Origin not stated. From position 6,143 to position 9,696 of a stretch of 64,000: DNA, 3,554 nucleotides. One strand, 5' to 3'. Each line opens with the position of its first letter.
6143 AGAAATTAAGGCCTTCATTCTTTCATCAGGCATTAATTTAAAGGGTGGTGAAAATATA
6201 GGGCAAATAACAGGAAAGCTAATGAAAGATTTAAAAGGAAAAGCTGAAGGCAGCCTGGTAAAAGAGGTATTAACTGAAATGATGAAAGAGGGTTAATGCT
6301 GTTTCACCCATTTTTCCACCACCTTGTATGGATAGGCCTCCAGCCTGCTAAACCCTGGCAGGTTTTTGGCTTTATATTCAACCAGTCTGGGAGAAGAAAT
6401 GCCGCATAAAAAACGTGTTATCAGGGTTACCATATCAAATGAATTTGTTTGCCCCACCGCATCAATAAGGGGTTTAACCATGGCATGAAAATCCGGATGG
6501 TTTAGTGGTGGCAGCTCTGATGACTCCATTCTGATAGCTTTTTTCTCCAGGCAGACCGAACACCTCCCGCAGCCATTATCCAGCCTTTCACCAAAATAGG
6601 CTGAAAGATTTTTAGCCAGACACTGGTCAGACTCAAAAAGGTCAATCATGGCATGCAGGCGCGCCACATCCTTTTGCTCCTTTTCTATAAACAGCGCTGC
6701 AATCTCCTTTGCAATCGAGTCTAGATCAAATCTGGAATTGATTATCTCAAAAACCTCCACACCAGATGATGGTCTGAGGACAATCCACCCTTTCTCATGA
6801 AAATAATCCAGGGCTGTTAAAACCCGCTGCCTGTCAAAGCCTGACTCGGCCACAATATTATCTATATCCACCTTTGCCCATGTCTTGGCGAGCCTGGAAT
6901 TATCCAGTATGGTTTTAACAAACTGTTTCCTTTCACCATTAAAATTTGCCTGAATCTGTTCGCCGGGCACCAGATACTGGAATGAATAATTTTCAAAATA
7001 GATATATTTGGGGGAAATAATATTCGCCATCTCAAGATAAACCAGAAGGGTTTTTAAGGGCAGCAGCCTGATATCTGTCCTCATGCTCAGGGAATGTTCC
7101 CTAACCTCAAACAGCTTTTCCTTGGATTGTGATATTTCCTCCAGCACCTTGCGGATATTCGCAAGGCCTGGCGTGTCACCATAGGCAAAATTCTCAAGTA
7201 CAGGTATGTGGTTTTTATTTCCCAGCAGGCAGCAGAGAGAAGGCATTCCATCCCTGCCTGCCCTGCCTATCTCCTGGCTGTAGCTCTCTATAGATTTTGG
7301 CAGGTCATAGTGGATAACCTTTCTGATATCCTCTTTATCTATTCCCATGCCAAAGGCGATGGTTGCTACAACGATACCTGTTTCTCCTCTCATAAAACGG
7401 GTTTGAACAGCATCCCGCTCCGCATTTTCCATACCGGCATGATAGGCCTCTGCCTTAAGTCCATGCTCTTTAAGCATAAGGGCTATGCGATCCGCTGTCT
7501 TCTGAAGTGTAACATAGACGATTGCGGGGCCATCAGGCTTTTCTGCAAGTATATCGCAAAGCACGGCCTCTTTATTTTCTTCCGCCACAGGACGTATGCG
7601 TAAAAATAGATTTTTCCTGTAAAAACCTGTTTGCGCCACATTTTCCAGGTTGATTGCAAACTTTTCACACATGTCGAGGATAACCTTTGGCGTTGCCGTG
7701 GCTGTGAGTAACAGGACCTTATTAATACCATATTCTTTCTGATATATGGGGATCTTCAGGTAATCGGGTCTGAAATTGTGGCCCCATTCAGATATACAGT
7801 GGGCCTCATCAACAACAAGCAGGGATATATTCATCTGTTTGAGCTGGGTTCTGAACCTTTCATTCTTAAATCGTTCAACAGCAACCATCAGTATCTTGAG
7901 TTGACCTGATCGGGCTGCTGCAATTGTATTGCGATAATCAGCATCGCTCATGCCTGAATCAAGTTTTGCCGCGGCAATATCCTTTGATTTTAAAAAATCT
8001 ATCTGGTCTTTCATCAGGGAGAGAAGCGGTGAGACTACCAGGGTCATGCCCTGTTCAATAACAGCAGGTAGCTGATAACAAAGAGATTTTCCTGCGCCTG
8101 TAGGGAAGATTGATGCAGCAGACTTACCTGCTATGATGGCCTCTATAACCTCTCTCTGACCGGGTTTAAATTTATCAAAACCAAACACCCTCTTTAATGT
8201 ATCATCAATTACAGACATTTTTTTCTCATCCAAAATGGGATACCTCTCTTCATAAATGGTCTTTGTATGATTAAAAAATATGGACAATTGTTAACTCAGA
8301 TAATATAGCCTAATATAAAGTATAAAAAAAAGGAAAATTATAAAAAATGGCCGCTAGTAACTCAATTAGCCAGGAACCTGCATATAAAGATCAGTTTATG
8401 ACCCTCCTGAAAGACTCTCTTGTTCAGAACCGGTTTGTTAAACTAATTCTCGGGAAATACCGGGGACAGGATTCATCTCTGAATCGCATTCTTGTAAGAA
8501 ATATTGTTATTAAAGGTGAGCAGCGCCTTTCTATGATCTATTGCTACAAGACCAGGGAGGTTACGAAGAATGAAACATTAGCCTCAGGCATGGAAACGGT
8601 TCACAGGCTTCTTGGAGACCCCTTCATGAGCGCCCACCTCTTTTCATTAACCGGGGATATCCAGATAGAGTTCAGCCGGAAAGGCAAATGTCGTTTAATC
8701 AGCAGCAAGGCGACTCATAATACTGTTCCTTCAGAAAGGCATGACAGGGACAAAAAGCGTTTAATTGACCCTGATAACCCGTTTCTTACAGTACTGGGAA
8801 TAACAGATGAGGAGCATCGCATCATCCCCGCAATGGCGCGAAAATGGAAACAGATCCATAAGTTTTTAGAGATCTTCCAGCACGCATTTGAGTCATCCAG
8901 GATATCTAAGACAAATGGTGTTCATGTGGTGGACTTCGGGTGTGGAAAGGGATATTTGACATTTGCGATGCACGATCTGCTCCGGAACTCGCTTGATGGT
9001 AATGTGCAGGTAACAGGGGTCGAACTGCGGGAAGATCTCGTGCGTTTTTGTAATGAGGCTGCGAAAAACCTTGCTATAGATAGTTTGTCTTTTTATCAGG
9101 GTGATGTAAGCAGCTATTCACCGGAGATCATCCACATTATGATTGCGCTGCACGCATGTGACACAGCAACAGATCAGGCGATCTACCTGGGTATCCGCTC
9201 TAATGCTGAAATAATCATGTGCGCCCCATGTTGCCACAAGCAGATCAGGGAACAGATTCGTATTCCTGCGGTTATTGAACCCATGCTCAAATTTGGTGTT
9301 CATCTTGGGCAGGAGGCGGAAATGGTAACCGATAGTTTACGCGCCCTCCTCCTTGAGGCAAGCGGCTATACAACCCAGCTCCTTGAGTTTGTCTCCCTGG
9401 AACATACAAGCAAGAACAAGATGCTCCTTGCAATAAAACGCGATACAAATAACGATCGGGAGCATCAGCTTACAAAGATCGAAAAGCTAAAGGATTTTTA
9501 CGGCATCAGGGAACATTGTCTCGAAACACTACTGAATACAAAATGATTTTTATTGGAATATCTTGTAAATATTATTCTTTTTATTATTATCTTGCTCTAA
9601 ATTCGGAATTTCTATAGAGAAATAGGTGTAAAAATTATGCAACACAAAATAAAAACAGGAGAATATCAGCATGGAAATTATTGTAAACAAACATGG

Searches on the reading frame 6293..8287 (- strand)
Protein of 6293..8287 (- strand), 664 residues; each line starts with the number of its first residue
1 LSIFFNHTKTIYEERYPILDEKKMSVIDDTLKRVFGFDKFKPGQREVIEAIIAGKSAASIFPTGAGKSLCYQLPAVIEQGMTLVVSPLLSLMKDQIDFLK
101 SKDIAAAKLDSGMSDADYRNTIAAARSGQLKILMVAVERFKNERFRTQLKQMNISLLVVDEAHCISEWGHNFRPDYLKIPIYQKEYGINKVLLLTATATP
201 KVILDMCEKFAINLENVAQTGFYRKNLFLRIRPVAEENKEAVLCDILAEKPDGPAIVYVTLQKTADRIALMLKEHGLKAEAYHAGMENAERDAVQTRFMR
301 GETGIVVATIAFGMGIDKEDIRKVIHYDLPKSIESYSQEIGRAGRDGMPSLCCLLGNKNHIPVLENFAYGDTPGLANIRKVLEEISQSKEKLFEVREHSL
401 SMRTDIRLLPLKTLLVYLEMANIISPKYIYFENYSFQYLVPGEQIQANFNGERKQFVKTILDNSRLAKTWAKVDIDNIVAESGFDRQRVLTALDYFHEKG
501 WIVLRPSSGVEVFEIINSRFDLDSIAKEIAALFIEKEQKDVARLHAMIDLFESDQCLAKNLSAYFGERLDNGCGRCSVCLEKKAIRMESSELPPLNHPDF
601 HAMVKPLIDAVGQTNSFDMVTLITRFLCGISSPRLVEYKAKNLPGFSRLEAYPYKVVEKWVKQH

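Call 33: search_protein_families(library=pfam, proteins=[window:6293-8287:-], max_evalue=0.01)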
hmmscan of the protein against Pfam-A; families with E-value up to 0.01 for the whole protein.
window:6293-8287:- (664 aa): 4 families
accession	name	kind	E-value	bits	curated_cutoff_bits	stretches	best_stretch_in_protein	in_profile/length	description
PF00271.37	Helicase_C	-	3.6e-27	95.2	23.5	1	239-347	2-110/110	Helicase conserved C-terminal domain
PF00270.35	DEAD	-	8.1e-23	81.4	26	1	42-202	2-163/167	DEAD/DEAH box helicase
PF16124.10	RecQ_Zn_bind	-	2.9e-09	37.9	25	1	536-580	20-66/66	RecQ zinc-binding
PF04851.21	ResIII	-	7.7e-06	26.4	22.5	1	40-201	4-163/164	Type III restriction enzyme, res subunit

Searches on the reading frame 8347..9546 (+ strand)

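Call 33: search_protein_families(library=pfam, proteins=[window:8347-9546:+], max_evalue=0.01)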
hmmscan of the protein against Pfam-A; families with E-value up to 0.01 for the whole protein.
window:8347-9546:+ (399 aa): 9 families
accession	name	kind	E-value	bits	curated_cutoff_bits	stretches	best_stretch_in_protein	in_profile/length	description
PF13679.12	Methyltransf_32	-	2.1e-37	128.7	27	1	165-303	1-143/143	Methyltransferase domain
PF13847.12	Methyltransf_31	-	4.9e-12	46.2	27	1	189-283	2-96/145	Methyltransferase domain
PF13649.12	Methyltransf_25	-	4.2e-07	31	27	1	194-260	1-61/97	Methyltransferase domain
PF05206.20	TRM13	-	9.4e-07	29.1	26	1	190-299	18-142/257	Methyltransferase TRM13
PF01135.25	PCMT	-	4.9e-05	23.6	20.3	1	187-253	70-132/210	Protein-L-isoaspartate(D-aspartate) O-methyltransferase (PCMT)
PF05175.20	MTS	-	0.00051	20.2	23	1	186-259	27-95/170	Methyltransferase small domain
PF08241.18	Methyltransf_11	-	0.0021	19.1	21.2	1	195-258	1-57/95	Methyltransferase domain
PF08242.18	Methyltransf_12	-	0.0022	19.1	30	1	195-271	1-78/98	Methyltransferase domain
PF01209.24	Ubie_methyltran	-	0.0041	16.9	20.1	1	179-253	37-106/233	ubiE/COQ5 methyltransferase family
